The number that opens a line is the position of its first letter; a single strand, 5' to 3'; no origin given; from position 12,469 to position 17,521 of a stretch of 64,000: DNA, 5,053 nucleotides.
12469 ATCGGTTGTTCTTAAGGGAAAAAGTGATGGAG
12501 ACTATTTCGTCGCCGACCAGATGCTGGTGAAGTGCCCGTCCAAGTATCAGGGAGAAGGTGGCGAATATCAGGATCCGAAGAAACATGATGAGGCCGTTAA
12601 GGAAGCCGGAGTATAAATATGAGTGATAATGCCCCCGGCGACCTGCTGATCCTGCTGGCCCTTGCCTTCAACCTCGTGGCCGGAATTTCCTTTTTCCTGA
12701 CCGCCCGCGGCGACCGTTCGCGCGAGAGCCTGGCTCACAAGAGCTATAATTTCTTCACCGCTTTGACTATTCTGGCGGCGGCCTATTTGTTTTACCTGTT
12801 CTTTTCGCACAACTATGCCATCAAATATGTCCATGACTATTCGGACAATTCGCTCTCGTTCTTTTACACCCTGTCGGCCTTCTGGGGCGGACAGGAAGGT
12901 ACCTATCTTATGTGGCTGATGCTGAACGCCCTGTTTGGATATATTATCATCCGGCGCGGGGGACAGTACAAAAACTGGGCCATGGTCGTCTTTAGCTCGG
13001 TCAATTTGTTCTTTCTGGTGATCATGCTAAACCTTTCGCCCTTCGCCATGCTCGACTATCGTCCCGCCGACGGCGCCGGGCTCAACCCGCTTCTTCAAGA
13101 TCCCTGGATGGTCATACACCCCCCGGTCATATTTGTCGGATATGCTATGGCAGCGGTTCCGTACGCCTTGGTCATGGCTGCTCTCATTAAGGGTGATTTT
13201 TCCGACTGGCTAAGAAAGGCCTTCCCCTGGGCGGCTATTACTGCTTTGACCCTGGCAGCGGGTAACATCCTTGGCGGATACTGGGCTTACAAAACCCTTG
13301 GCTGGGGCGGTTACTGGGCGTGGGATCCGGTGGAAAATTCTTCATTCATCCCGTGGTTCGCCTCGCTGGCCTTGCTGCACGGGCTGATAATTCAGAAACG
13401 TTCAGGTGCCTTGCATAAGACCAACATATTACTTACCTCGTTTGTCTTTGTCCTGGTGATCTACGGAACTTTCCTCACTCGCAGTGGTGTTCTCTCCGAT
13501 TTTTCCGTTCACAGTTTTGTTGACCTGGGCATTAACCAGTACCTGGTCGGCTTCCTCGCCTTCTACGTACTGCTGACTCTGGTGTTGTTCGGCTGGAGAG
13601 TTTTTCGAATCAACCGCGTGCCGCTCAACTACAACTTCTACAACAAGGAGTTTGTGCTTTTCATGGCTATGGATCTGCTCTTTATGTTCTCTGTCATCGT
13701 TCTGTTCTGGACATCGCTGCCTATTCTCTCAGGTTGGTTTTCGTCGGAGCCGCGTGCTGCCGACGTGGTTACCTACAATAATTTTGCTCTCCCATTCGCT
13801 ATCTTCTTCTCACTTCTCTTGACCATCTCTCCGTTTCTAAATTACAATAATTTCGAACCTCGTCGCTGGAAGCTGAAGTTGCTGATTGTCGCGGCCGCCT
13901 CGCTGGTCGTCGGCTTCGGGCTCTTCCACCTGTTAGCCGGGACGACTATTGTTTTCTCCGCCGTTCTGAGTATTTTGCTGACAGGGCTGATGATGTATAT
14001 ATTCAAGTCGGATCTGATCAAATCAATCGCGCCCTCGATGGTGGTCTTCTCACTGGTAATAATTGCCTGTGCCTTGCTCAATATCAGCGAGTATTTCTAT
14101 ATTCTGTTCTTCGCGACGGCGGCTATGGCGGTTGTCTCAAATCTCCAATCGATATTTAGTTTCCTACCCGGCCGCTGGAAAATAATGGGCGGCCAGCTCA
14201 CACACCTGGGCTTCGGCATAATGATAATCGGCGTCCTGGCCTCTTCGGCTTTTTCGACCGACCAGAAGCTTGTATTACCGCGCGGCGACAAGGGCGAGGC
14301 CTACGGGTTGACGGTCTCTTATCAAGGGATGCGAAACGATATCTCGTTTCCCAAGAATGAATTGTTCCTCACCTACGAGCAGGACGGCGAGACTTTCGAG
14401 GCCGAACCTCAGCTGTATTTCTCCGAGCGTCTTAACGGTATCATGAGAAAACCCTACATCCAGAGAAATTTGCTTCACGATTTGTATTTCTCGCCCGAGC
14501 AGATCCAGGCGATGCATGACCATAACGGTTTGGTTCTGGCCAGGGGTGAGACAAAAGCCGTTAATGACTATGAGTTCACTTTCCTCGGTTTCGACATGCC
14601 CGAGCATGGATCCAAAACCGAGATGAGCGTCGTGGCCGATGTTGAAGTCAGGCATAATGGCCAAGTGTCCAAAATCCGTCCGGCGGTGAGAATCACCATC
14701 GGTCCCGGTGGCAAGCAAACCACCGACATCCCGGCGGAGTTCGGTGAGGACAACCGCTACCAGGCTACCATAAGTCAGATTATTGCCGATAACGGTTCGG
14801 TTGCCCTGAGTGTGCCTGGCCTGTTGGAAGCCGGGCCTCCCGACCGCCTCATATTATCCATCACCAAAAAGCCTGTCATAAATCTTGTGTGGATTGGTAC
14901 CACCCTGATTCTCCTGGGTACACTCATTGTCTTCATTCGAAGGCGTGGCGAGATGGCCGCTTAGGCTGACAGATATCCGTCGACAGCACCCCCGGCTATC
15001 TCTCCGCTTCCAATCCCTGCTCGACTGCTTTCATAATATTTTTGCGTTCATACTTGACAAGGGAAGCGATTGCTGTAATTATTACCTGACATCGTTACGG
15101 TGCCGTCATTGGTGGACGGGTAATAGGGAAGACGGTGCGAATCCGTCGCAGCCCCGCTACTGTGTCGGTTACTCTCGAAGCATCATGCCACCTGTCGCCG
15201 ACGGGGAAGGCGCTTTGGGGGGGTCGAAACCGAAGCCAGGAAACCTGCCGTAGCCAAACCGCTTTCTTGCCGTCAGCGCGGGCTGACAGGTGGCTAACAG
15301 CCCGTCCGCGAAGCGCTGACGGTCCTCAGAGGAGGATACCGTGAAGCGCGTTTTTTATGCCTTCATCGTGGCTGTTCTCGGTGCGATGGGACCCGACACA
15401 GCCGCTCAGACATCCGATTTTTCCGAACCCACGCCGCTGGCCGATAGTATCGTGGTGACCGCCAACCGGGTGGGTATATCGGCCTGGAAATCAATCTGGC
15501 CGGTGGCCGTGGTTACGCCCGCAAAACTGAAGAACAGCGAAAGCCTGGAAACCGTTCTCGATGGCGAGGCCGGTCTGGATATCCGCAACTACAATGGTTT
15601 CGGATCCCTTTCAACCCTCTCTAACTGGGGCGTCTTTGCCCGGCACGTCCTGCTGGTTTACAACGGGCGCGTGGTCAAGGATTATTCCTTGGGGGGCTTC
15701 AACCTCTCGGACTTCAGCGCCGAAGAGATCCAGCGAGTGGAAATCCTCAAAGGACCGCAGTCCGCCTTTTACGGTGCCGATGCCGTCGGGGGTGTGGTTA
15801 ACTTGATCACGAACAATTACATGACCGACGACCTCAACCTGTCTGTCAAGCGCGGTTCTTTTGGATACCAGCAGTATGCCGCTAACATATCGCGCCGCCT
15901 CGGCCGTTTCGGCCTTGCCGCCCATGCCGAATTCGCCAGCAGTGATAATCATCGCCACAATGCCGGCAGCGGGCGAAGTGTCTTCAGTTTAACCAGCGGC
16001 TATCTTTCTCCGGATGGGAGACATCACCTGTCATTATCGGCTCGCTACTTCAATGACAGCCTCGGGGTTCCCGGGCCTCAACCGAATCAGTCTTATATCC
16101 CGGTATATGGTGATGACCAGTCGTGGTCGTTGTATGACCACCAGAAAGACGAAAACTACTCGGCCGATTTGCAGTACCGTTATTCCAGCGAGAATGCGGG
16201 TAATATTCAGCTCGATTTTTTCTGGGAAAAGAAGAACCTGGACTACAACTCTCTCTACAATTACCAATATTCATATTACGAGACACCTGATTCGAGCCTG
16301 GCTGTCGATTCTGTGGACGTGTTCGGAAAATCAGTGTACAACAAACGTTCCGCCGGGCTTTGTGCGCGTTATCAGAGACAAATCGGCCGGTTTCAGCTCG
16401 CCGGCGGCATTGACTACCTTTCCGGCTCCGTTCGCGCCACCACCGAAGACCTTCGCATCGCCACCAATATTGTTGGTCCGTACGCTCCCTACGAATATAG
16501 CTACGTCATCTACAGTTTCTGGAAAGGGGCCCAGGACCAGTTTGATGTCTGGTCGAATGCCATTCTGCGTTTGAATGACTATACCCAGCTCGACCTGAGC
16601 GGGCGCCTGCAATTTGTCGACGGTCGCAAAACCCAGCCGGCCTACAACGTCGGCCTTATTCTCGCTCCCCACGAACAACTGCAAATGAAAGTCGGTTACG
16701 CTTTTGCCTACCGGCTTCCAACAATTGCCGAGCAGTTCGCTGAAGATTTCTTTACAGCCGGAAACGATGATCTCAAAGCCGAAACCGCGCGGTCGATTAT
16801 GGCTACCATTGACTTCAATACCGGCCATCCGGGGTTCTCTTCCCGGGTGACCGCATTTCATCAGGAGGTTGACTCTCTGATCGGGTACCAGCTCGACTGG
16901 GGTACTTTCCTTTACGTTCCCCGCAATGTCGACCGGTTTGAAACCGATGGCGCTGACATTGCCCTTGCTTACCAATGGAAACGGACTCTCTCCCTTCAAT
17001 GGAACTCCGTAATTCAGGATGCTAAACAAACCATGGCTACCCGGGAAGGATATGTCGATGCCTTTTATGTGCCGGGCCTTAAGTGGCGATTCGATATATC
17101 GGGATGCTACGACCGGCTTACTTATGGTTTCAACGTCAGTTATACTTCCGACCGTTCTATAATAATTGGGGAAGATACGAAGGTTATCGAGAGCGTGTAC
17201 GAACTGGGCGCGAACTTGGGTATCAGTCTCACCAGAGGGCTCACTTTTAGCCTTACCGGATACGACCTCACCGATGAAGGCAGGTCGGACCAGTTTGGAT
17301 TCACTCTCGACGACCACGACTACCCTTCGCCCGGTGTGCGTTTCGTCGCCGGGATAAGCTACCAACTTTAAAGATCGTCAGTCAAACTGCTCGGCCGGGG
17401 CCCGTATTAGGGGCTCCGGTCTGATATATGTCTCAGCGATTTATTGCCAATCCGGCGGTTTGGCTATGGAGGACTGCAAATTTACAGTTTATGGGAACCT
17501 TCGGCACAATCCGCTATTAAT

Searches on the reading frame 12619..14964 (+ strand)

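Call 65: search_protein_families(library=pfam, proteins=[window:12619-14964:+], max_evalue=0.00001)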
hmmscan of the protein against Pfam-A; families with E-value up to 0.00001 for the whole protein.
window:12619-14964:+ (781 aa): 2 families
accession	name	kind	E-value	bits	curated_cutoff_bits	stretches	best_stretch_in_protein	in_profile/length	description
PF01578.25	Cytochrom_C_asm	-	5.8e-32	111.5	29.9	1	91-289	3-206/212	Cytochrome C assembly protein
PF16327.10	CcmF_C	-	4.6e-18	65.9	28.7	1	311-623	2-280/323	Cytochrome c-type biogenesis protein CcmF C-terminal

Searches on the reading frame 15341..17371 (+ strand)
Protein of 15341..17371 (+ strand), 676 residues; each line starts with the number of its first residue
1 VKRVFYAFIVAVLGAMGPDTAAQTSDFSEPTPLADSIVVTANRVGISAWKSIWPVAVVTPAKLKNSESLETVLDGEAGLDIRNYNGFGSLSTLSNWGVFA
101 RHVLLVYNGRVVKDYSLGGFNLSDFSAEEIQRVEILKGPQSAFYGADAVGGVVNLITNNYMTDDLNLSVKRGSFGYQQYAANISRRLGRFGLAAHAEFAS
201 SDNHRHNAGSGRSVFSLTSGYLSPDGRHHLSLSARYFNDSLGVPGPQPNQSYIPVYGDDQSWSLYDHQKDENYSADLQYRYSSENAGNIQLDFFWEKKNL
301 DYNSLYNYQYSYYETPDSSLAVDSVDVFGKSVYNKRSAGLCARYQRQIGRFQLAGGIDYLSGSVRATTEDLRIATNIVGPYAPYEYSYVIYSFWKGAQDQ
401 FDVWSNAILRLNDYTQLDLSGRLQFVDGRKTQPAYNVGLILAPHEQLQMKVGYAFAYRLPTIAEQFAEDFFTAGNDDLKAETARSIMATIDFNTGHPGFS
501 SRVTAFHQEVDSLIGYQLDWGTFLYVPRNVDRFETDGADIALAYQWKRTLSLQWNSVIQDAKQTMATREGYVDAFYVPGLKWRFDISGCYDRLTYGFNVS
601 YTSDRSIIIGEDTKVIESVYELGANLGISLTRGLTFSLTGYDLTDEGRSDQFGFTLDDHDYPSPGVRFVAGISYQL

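Call 65: search_protein_families(library=pfam, proteins=[window:15341-17371:+], max_evalue=0.00001)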
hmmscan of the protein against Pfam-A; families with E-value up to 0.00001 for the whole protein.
window:15341-17371:+ (676 aa): 1 family
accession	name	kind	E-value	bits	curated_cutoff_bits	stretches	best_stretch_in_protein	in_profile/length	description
PF07715.20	Plug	-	2.7e-15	57.2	23.9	1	54-152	8-107/107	TonB-dependent Receptor Plug Domain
